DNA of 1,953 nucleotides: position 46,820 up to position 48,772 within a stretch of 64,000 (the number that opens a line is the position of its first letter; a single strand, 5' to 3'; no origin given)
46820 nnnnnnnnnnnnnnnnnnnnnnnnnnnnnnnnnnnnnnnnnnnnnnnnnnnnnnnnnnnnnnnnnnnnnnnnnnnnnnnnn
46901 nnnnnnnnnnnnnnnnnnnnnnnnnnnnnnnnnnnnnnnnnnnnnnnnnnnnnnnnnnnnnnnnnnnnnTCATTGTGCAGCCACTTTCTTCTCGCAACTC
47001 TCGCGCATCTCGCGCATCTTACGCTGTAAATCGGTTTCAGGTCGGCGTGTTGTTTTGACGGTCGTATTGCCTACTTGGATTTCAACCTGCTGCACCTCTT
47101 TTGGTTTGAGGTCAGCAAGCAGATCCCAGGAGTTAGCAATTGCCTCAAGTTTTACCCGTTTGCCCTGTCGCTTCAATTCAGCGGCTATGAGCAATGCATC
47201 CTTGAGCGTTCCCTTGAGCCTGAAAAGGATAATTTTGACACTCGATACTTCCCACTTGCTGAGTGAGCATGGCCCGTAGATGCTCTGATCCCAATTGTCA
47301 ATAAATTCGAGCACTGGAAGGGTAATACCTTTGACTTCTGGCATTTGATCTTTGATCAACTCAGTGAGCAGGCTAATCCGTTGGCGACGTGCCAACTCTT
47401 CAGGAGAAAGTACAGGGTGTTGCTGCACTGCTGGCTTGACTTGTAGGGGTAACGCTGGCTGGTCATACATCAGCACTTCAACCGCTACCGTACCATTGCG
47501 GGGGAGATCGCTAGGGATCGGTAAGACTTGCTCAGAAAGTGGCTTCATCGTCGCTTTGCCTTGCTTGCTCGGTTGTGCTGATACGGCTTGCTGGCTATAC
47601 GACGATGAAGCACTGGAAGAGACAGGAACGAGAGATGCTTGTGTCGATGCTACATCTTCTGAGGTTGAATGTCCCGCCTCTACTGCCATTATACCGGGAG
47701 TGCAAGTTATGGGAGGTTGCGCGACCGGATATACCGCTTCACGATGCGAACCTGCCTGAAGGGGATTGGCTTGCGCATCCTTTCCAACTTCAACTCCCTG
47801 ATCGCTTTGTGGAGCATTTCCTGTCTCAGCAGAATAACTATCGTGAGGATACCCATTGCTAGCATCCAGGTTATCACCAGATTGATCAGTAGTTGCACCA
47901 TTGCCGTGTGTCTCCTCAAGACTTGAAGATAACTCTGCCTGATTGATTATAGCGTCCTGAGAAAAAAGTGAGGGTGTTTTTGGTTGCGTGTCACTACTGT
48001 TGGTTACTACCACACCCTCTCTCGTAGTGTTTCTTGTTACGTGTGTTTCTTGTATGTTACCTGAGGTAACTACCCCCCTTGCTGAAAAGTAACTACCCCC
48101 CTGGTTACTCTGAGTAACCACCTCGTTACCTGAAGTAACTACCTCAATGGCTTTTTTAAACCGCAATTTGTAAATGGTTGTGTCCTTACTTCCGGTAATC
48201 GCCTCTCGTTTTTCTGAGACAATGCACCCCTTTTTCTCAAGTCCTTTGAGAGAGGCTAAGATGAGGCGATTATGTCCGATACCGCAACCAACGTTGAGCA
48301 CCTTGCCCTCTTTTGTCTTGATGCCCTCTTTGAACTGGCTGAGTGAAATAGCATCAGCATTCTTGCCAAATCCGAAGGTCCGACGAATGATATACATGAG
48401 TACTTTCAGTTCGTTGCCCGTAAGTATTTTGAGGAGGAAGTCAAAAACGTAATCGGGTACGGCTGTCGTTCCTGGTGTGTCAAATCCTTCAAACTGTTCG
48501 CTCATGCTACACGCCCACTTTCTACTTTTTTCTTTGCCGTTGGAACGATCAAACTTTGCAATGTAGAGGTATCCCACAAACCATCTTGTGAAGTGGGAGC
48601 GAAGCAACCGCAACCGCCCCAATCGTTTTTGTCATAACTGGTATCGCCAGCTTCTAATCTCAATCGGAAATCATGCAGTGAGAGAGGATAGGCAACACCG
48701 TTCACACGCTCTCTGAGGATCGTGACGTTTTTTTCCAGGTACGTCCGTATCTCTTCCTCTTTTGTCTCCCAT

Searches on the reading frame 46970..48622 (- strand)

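Call 12: search_protein_families(library=phrogs, proteins=[window:46970-48622:-], max_evalue=0.001)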
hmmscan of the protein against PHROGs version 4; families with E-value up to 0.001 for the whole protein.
window:46970-48622:- (550 aa): 4 families
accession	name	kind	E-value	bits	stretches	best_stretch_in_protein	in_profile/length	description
phrog_678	-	DNA, RNA and nucleotide metabolism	1.1e-08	36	1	55-217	35-209/346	replication initiation O-like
phrog_18020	-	DNA, RNA and nucleotide metabolism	3.6e-08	34.5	1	50-105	12-69/248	replication initiation O-like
phrog_2365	-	DNA, RNA and nucleotide metabolism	3e-05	25.1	1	66-101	44-79/232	replication initiation O-like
phrog_277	-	DNA, RNA and nucleotide metabolism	5.7e-05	23.5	1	67-108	45-86/318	replication initiation O-like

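Call 13: search_protein_families(library=pfam, proteins=[window:46970-48622:-], max_evalue=0.001)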
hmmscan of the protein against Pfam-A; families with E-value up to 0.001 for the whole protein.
window:46970-48622:- (550 aa): 1 family
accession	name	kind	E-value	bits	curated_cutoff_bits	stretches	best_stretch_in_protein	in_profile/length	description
PF04492.19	Phage_rep_O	-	1.1e-06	29.4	28.7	1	66-108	24-66/95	Bacteriophage replication protein O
